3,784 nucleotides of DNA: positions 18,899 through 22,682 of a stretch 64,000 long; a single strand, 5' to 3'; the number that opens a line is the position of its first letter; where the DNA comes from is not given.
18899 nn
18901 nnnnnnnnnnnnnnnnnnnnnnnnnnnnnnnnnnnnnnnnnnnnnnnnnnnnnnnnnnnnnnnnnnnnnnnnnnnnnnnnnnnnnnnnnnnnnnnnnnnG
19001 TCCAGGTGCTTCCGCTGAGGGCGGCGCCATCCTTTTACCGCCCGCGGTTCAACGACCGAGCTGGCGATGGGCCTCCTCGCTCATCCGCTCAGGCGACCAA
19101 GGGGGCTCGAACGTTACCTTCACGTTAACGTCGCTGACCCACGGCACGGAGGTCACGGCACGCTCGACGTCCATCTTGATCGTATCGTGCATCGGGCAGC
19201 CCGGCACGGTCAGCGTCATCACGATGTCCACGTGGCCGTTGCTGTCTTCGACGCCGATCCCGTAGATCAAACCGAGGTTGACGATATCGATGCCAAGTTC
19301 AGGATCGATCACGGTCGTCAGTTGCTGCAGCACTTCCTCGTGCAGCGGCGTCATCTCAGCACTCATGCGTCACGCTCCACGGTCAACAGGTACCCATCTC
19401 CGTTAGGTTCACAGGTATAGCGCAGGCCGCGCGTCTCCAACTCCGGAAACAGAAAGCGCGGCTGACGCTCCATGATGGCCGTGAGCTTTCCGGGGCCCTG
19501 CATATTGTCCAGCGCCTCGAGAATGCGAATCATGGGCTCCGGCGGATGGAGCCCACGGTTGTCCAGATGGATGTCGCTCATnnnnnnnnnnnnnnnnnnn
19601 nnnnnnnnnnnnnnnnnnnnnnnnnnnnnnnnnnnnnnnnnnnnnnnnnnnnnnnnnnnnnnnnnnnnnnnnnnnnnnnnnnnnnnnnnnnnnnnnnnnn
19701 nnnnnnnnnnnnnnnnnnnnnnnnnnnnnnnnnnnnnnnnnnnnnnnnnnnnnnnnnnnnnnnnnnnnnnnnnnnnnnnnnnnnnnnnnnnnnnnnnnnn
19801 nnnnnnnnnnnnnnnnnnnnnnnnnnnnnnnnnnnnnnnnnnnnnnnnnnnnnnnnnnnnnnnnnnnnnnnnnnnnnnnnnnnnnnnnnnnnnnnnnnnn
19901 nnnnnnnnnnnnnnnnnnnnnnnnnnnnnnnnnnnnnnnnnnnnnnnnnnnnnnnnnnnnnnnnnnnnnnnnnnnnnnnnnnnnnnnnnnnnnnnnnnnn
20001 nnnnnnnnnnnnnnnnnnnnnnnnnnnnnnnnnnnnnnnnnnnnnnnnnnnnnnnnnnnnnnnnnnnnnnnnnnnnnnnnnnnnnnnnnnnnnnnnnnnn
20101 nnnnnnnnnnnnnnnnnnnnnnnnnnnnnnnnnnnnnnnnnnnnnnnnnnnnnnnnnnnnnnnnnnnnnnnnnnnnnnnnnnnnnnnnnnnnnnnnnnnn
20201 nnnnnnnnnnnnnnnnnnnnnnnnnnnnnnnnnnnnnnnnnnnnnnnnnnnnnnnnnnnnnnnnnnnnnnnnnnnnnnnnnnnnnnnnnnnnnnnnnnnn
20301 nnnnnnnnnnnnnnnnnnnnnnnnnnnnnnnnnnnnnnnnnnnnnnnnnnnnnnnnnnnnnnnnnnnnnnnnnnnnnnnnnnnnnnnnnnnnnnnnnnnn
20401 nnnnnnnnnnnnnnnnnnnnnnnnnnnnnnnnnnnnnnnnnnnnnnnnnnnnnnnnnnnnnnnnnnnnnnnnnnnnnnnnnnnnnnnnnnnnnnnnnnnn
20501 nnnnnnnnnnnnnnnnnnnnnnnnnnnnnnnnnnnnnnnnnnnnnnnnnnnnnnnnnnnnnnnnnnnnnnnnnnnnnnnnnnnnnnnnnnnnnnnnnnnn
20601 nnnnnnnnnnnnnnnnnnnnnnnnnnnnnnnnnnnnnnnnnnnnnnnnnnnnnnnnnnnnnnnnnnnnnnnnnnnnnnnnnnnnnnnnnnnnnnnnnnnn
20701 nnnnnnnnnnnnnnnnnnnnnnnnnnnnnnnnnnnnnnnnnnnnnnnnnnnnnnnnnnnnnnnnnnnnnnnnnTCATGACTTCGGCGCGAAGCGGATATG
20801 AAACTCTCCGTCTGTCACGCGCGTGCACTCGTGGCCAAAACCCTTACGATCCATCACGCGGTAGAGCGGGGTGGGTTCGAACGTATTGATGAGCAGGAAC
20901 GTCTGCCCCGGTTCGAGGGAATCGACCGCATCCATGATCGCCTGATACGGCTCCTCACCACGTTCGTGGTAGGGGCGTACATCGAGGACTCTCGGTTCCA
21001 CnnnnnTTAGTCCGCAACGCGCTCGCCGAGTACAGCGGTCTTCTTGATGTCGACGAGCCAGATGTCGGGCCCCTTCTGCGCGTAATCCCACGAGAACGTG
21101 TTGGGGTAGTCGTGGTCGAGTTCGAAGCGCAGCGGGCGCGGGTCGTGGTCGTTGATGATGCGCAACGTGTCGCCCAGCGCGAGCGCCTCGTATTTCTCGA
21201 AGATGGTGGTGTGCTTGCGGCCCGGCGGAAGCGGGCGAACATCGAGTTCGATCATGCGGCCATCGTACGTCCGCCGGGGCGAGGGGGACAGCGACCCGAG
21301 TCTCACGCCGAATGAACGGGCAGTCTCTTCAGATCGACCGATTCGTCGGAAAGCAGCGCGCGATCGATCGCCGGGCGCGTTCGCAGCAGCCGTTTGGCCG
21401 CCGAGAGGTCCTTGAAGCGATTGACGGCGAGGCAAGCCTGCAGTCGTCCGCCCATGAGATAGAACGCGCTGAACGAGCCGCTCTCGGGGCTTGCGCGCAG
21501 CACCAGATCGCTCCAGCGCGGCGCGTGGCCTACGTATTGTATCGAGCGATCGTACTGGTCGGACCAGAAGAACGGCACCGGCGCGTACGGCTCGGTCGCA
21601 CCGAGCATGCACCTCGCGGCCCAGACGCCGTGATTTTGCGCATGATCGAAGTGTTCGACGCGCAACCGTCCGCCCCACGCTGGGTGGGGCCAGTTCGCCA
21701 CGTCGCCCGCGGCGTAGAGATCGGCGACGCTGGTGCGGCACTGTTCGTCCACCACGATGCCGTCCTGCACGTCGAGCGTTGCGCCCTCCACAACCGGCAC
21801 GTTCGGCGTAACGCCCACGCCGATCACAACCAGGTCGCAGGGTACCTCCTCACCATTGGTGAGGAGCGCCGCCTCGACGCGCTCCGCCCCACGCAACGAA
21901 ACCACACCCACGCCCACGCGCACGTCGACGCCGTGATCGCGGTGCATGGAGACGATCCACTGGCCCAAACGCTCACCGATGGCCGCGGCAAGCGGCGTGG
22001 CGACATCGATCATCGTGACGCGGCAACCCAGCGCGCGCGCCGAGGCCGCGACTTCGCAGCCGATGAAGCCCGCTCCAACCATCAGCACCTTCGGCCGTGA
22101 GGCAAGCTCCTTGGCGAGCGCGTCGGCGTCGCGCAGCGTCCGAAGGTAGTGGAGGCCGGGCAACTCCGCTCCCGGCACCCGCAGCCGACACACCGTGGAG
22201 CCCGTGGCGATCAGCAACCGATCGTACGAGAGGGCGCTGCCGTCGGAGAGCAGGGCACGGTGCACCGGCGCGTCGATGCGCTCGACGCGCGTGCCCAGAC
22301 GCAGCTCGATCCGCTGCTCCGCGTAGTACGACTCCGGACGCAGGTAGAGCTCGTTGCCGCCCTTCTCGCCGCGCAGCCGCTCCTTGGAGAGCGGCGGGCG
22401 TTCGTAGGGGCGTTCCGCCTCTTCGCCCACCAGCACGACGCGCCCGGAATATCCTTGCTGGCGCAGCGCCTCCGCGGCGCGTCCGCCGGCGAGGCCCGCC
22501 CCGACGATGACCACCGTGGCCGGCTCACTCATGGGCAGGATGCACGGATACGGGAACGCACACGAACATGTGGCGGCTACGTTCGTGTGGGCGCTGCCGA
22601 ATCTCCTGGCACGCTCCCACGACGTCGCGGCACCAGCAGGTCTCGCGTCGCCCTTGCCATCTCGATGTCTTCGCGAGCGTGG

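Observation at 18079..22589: Translationally coupled operon with four DUF2249/TusA-like domains, a 12-TM protein, a ferredoxin-type reductase and a DUF59 Fe-S factor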

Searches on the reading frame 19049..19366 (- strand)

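Call 3: search_protein_families(library=pfam, max_evalue=0.1, proteins=[window:19049-19366:-])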
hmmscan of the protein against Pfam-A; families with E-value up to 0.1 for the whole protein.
window:19049-19366:- (105 aa): 2 families
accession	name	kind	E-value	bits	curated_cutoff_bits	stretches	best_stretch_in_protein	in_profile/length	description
PF01883.24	FeS_assembly_P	-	8.8e-23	80.8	23.5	1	10-84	2-73/73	Iron-sulfur cluster assembly protein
PF20059.4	DUF6458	-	0.07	13.8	27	0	24-51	5-32/78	Domain of unknown function (DUF6458)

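Call 4: search_protein_families(library=ncbifam, max_evalue=0.1, proteins=[window:19049-19366:-])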
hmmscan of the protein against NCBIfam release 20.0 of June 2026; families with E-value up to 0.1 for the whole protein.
window:19049-19366:- (105 aa): 4 families
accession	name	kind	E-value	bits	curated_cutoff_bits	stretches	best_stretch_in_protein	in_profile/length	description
TIGR03406.1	FeS_long_SufT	hypoth_equivalog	1.6e-31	109.4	202.6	1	8-104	74-173/174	putative Fe-S cluster assembly protein SufT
TIGR02945.1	SUF_assoc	equivalog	1.7e-30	105.3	143.4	1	8-104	2-97/99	SUF system Fe-S cluster assembly protein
NF041868.1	paad_haloarch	equivalog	3.6e-23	82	180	1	4-103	23-120/127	1,2-phenylacetyl-CoA epoxidase subunit PaaD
TIGR02159.1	PA_CoA_Oxy4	equivalog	1.4e-13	51.4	108.15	1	19-103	1-83/146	1,2-phenylacetyl-CoA epoxidase subunit PaaD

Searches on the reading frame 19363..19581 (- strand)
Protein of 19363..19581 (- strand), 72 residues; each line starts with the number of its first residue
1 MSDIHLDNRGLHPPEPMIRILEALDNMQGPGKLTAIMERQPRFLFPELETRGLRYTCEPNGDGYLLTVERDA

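Call 3: search_protein_families(library=pfam, max_evalue=0.1, proteins=[window:19363-19581:-])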
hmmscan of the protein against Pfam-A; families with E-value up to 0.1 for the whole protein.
window:19363-19581:- (72 aa): 2 families
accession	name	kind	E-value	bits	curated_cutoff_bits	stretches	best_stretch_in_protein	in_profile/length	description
PF10006.14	DUF2249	-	2.8e-12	46.7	29.5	1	5-63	1-62/70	Uncharacterized conserved protein (DUF2249)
PF01206.22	TusA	-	7.8e-05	22.9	28.6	1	5-38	2-35/70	Sulfurtransferase TusA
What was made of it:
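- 19363..19581 (-): D3: a 72-aa DUF2249 protein, the most TusA-like, with conserved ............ and Cys57. It corresponds to the second DUF2249 domain of DrpB. ATGA overlaps on both sides. Pfam DUF2249 47 bits; TusA 23 bits, below threshold (call 3).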

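Call 4: search_protein_families(library=ncbifam, max_evalue=0.1, proteins=[window:19363-19581:-])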
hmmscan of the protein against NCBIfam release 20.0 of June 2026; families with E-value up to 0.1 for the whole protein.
window:19363-19581:- (72 aa): 1 family
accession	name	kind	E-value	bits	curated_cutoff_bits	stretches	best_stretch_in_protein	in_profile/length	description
NF001423.0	PRK00299.1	equivalog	0.059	13.2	78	1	3-36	9-42/82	sulfurtransferase TusA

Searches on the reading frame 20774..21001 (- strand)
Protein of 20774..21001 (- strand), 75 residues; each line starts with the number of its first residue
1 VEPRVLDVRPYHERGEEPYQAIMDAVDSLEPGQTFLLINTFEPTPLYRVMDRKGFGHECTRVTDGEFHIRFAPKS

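Call 3: search_protein_families(library=pfam, max_evalue=0.1, proteins=[window:20774-21001:-])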
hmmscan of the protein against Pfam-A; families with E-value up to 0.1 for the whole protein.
window:20774-21001:- (75 aa): 1 family
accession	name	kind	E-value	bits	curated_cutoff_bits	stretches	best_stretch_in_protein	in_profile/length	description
PF10006.14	DUF2249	-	5.5e-19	68.2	29.5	1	5-72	1-69/70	Uncharacterized conserved protein (DUF2249)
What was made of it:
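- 20774..21001 (-): D2: a 75-aa DUF2249 protein with a GTG start, corresponding to the first DUF2249 domain of DrpB. It is translationally coupled (ATGA) to the membrane protein. Pfam 68 bits (call 3).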

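Call 4: search_protein_families(library=ncbifam, max_evalue=0.1, proteins=[window:20774-21001:-])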
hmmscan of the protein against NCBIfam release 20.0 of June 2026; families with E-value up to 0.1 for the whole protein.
window:20774-21001:- (75 aa): 0 families

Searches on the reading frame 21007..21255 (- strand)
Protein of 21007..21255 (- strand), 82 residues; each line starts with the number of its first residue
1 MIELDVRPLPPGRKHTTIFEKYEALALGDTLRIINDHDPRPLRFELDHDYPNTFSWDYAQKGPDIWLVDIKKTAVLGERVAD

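Call 3: search_protein_families(library=pfam, max_evalue=0.1, proteins=[window:21007-21255:-])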
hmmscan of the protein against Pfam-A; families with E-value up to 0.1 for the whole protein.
window:21007-21255:- (82 aa): 1 family
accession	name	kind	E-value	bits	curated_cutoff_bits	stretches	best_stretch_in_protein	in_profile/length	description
PF10006.14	DUF2249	-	7.1e-25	87.1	29.5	1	3-72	1-70/70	Uncharacterized conserved protein (DUF2249)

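Call 4: search_protein_families(library=ncbifam, max_evalue=0.1, proteins=[window:21007-21255:-])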
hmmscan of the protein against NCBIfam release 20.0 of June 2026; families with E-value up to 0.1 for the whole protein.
window:21007-21255:- (82 aa): 0 families

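Call 48: search_solved_structures(query=window:21007-21255:-, max_evalue=10, show_alignments=3)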
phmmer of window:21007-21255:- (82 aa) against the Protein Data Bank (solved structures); distinct sequences matched with E-value up to 10: 2.
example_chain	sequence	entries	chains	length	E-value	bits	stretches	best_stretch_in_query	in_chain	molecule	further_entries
3cx6_B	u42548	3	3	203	0.041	17.2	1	32-79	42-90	Rho guanine nucleotide exchange factor 11 | Glutamate Transporter Associated Protein 48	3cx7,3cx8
1htj_F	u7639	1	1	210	0.12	15.7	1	26-79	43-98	KIAA0380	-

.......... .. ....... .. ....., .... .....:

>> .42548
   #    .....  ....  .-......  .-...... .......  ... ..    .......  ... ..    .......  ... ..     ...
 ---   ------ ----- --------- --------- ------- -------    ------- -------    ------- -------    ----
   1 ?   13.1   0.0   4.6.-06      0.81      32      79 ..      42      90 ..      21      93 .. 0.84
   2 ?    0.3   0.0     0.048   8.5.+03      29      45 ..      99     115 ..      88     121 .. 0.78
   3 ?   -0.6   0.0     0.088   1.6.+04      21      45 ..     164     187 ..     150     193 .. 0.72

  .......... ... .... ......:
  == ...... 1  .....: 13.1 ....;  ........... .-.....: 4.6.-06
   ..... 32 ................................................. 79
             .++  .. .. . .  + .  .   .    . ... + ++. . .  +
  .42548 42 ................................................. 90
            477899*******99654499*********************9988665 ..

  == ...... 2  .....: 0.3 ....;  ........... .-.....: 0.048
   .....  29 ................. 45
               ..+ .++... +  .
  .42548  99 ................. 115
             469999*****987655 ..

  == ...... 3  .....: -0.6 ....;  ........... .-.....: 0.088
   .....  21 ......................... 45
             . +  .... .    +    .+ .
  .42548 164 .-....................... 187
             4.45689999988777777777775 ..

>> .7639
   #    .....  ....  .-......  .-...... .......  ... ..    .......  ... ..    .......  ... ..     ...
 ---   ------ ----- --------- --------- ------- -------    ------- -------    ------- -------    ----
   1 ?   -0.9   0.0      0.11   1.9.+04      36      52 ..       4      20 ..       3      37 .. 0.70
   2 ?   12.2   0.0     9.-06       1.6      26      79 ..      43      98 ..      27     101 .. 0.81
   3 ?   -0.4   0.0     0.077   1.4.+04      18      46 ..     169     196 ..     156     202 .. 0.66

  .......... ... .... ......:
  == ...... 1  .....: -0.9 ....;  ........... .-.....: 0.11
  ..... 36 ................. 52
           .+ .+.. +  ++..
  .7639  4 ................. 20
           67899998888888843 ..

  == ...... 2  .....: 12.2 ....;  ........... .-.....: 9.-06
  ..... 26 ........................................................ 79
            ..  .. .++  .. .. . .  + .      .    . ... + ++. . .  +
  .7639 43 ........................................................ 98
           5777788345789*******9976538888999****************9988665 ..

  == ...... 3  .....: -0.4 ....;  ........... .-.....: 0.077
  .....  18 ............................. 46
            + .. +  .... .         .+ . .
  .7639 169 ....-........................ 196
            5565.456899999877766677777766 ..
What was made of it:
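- Tried and rejected: phmmer of D1 against PDB sequences found no DUF2249 structure (call 48).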

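Call 69: find_homologous_proteins(query=window:21007-21255:-, max_evalue=0.001)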
Query window:21007-21255:- (82 aa): 11 proteins with E <= 0.001 among 11 candidates.
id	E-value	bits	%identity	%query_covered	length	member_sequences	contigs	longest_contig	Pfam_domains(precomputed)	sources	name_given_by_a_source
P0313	1.5e-47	177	94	100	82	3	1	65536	PF10006.15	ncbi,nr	ncbi:DUF2249 domain-containing protein [bacterium]|nr:MAG: DUF2249 domain-containing protein [bacter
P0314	1.2e-41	158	84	100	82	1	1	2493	PF10006.15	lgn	-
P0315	4.4e-40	153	78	100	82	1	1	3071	PF10006.15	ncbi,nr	ncbi:MAG: DUF2249 domain-containing protein [bacterium]|nr:DUF2249 domain-containing protein [bacter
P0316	9.6e-39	149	79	100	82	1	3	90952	PF10006.15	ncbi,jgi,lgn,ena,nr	ncbi:MAG TPA: DUF2249 domain-containing protein [Candidatus Dormibacteraeota bacterium]|nr:DUF2249 d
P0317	1.3e-38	148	78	100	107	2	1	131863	PF10006.15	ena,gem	-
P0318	3.8e-27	112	66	89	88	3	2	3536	PF10006.15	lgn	-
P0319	4.7e-25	105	64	89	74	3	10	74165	PF10006.15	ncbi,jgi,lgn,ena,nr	ncbi:MAG TPA: DUF2249 domain-containing protein [Candidatus Baltobacteraceae bacterium]|jgi:uncharac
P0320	8.7e-25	104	63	89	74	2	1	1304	PF10006.15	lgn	-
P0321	4.4e-24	102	63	89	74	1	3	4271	PF10006.15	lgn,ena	-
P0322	1.7e-23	100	59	90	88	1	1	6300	PF10006.15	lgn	-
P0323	1.3e-19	88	60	85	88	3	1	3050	PF10006.15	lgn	-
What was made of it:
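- Tried and rejected: The word-indexed homologue search with D1 returned only 11 close relatives (call 69).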

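Call 75: predict_structure(alignment_id=A2)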
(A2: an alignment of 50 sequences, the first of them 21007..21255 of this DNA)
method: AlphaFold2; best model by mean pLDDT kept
length: 82 residues; sequences in the alignment: 50
mean_pLDDT: 90.4   pTM: 0.78
mean pLDDT of the five models: 90.4, 90.0, 89.4, 89.1, 84.5
residues with pLDDT >= 90: 63; 70-90: 14; 50-70: 4; < 50: 1
segments of 3 or more residues with pLDDT < 50: none
pLDDT, mean of each block of 10 residues (from residue 1): 93 90 95 93 92 95 93 82 49
secondary structure, 60 per line:
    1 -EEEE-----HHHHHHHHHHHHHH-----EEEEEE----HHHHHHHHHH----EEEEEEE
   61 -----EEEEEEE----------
elements in order: E2-5 H11-24 E30-35 H40-49 E54-60 E66-72

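Call 78: fold_search(model_id=the predicted structure, library=pdb)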
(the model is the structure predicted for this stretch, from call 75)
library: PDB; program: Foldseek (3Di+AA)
matches with E <= 10: 807; with E <= 0.001: 0
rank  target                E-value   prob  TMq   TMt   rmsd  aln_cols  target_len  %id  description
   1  2lxr_MODEL_1_A        2.1e-02  1.00  0.72  0.77   2.5        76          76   13  Solution structure of HP1264 from Helicobacter pylori (released 2012-10-03)
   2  3hz7                  4.7e-02  1.00  0.69  0.75   2.0        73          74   16  Crystal Structure of the SirA-like protein (DSY4693) from Desulfitobacterium hafniense, Northeast Structural Genomics Co (released 2009-07-07)
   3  2zfu_B                9.0e-02  0.92  0.59  0.27   4.3        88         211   15  Structure of the methyltransferase-like domain of nucleomethylin (released 2008-12-02)
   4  3ofk_B                9.0e-02  0.80  0.47  0.23   4.0        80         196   12  Crystal structure of N-methyltransferase NodS from Bradyrhizobium japonicum WM9 in complex with S-adenosyl-l-homocyste (released 2010-10-27)
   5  3lby_B                1.0e-01  0.90  0.53  0.32   4.5        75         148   24  Crystal structure of SMU.1697c, a putative methyltransferase from streptococcus mutans in complex with SAH (released 2011-01-12)
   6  3lvj_C                1.1e-01  0.85  0.52  0.54   3.6        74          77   22  Crystal Structure of E.coli IscS-TusA complex (form 1) (released 2010-04-21)
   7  9o5d_A                1.2e-01  0.96  0.66  0.32   3.0        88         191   15  The KICSTOR-GATOR1-SAMTOR complex (released 2026-01-21)
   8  7vkk_B                1.3e-01  0.94  0.59  0.24   3.2        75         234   15  Crystal structure of D. melanogaster SAMTOR V66W/E67P mutant (released 2022-07-20)
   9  4pg4_A                1.4e-01  0.60  0.40  0.11  17.0        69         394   14  Crystal structure of S. aureus Homoserine Dehydrogenase at pH6.0 (released 2015-05-06)
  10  8h0s_D                1.6e-01  0.91  0.59  0.32   3.6        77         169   16  Crystal structure of MnmM from B. subtilis complexed with Gln-TTG anti-codon stem loop and SAM (2.90 A) (released 2023-01-25)
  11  3ofk_D                1.6e-01  0.72  0.50  0.27   4.0        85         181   12  Crystal structure of N-methyltransferase NodS from Bradyrhizobium japonicum WM9 in complex with S-adenosyl-l-homocyste (released 2010-10-27)
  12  8j4c_A                1.9e-01  0.96  0.63  0.14   2.8        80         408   16  YeeE(TsuA)-YeeD(TsuB) complex for thiosulfate uptake (released 2024-03-27)
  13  7vkq_D                1.9e-01  0.82  0.55  0.25   3.9        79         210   15  Crystal structure of D. melanogaster SAMTOR in the SAH bound form (released 2022-07-20)
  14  8k1r_A                2.0e-01  0.97  0.65  0.15   2.6        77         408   14  YeeE(TsuA)-YeeD(TsuB) complex for thiosulfate uptake (released 2024-03-27)
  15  1dcj_MODEL_1_A        2.0e-01  0.87  0.56  0.57   4.0        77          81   18  SOLUTION STRUCTURE OF YHHP, A NOVEL ESCHERICHIA COLI PROTEIN IMPLICATED IN THE CELL DIVISION (released 2001-07-18)
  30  8k1r_B                3.6e-01  0.87  0.61  0.14   3.0        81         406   16  YeeE(TsuA)-YeeD(TsuB) complex for thiosulfate uptake (released 2024-03-27)
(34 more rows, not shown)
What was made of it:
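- Closest known: TusA/SirA/YeeD sulfur-carrier fold. Same: A predicted two-layer alpha/beta sandwich with best PDB matches to HP1264, SirA-like 3hz7, TusA and YeeD (calls 75, 78).
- D1 has a TusA/SirA/YeeD-like fold, and the matches include YeeD in complex with the membrane protein YeeE (calls 75, 78). D1 matches YeeD within the YeeE-YeeD complexes 8j4c and 8k1r (TM 0.63-0.65, call 78).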

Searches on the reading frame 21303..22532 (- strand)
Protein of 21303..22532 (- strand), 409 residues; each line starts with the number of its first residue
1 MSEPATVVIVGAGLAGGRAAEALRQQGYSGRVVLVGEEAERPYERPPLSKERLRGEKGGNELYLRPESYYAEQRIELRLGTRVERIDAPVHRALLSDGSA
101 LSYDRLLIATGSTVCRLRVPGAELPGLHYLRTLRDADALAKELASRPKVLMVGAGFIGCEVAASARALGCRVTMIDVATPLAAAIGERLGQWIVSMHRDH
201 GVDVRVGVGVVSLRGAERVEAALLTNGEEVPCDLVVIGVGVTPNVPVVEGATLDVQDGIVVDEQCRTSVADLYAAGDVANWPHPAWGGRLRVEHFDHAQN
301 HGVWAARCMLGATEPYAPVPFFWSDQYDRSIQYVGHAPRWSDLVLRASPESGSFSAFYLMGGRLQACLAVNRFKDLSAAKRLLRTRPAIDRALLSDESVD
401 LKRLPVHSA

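Call 3: search_protein_families(library=pfam, max_evalue=0.1, proteins=[window:21303-22532:-])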
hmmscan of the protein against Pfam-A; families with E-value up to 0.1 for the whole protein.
window:21303-22532:- (409 aa): 23 families
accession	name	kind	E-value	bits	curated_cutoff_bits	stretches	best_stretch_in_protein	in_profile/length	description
PF07992.20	Pyr_redox_2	-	3.3e-64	217.5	26.1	1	6-302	2-291/291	Pyridine nucleotide-disulphide oxidoreductase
PF14759.12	Reductase_C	-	4.8e-25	88.3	25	1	321-404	1-84/85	Reductase C-terminal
PF00070.33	Pyr_redox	-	1.2e-16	61.4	22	1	148-220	1-75/82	Pyridine nucleotide-disulphide oxidoreductase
PF00890.30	FAD_binding_2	-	1.4e-05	24.9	20.4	2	255-281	369-401/414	FAD binding domain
PF01262.27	AlaDh_PNT_C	-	1.8e-05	24.7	23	1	146-195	28-77/214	Alanine dehydrogenase/PNT, C-terminal domain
PF13738.12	Pyr_redox_3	-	2.3e-05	24.2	30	1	68-276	89-305/305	Pyridine nucleotide-disulphide oxidoreductase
PF13450.12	NAD_binding_8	-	3.2e-05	24.6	21.9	1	9-35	1-24/68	NAD(P)-binding Rossmann-like domain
PF01134.28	GIDA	-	6.9e-05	22.5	22.1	0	148-179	1-29/391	Glucose inhibited division protein A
PF02737.24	3HCDH_N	-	0.00017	22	22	1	148-189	1-42/180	3-hydroxyacyl-CoA dehydrogenase, NAD binding domain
PF02826.25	2-Hacid_dh_C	-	0.00071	19.4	25.1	1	145-178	35-68/178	D-isomer specific 2-hydroxyacid dehydrogenase, NAD binding domain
PF13478.12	XdhC_C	-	0.00089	20.2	29.7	1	150-206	2-60/125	XdhC Rossmann domain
PF03486.20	HI0933_like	-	0.0031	17.4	50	0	6-32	2-28/244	HI0933-like protein Rossmann domain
PF00899.27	ThiF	-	0.0031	17.1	28.1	1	142-176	16-51/238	ThiF family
PF01593.30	Amino_oxidase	-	0.0052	16.6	19.8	0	190-241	204-256/443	Flavin containing amine oxidoreductase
PF02558.23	ApbA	-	0.0053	16.8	22.2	0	7-73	1-61/150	Ketopantoate reductase PanE/ApbA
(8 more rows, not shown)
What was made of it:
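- Checked: Pfam (call 3) gives Pyr_redox_2 + Reductase_C for 21303-22532.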

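Call 4: search_protein_families(library=ncbifam, max_evalue=0.1, proteins=[window:21303-22532:-])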
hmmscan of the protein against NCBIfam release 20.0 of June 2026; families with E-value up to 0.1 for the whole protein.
window:21303-22532:- (409 aa): 103 families (the best 25 are shown)
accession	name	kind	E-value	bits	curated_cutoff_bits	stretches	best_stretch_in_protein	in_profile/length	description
NF041682.1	ant_diox_AndAa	equivalog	1.7e-111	372.8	650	1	6-404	5-405/406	anthranilate 1,2-dioxygenase system ferredoxin--NAD(+) reductase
NF042949.2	3PPDioc_HcaD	equivalog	3.7e-94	315.6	450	1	6-389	3-384/386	3-phenylpropionate/cinnamic acid dioxygenase ferredoxin--NAD(+) reductase subunit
NF007286.0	PRK09754.1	equivalog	1.8e-76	257.5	447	1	5-403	4-399/400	phenylpropionate dioxygenase ferredoxin reductase subunit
NF045765.1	PhenlGlyoxDHPadH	equivalog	3.5e-48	164.5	475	1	6-386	4-389/416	NADH-dependent phenylglyoxylate dehydrogenase subunit epsilon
TIGR02374.1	nitri_red_nirB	equivalog_domain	6.1e-45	153.9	578.35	1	7-287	1-286/794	nitrite reductase large subunit NirB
NF003437.0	PRK04965.1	equivalog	1.1e-38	133.2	392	1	6-281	4-277/378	NADH:flavorubredoxin reductase NorW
TIGR03385.1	CoA_CoA_reduc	equivalog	4.3e-34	118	578.8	1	65-281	61-285/439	CoA-disulfide reductase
NF046103.1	NOXase_Strep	equivalog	7.3e-32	110.9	600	1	7-280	2-282/442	H2O-forming NADH oxidase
NF007123.0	PRK09564.1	equivalog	1.1e-29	103.5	458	1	68-280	64-285/444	CoA-disulfide reductase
NF011565.0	PRK14989.1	subfamily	1.9e-26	92.4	883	1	6-287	5-291/847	nitrite reductase large subunit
TIGR01350.1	lipoamide_DH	equivalog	9.2e-22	77.4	408.8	1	100-283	129-313/461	dihydrolipoyl dehydrogenase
TIGR02053.1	MerA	equivalog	2.3e-21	76.3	454.45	1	100-312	126-331/465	mercury(II) reductase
NF004943.0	PRK06292.2-1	equivalog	3.1e-20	72.4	432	1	102-279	130-308/456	dihydrolipoyl dehydrogenase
NF004991.0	PRK06370.1-3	subfamily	4.9e-19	68.3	620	1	94-279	156-342/509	FAD-containing oxidoreductase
NF003585.0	PRK05249.1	equivalog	1.3e-18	66.9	465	1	100-283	136-317/464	Si-specific NAD(P)(+) transhydrogenase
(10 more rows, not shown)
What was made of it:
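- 21303..22532 (-): Ferredoxin-NAD(P)+ reductase-type flavoprotein of 409 aa. It is an adjacent gene, not a conserved member of the system. Pfam Pyr_redox_2 + Reductase_C; AndAa/HcaD-type NCBIfam models below their cut-offs (calls 3, 4).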
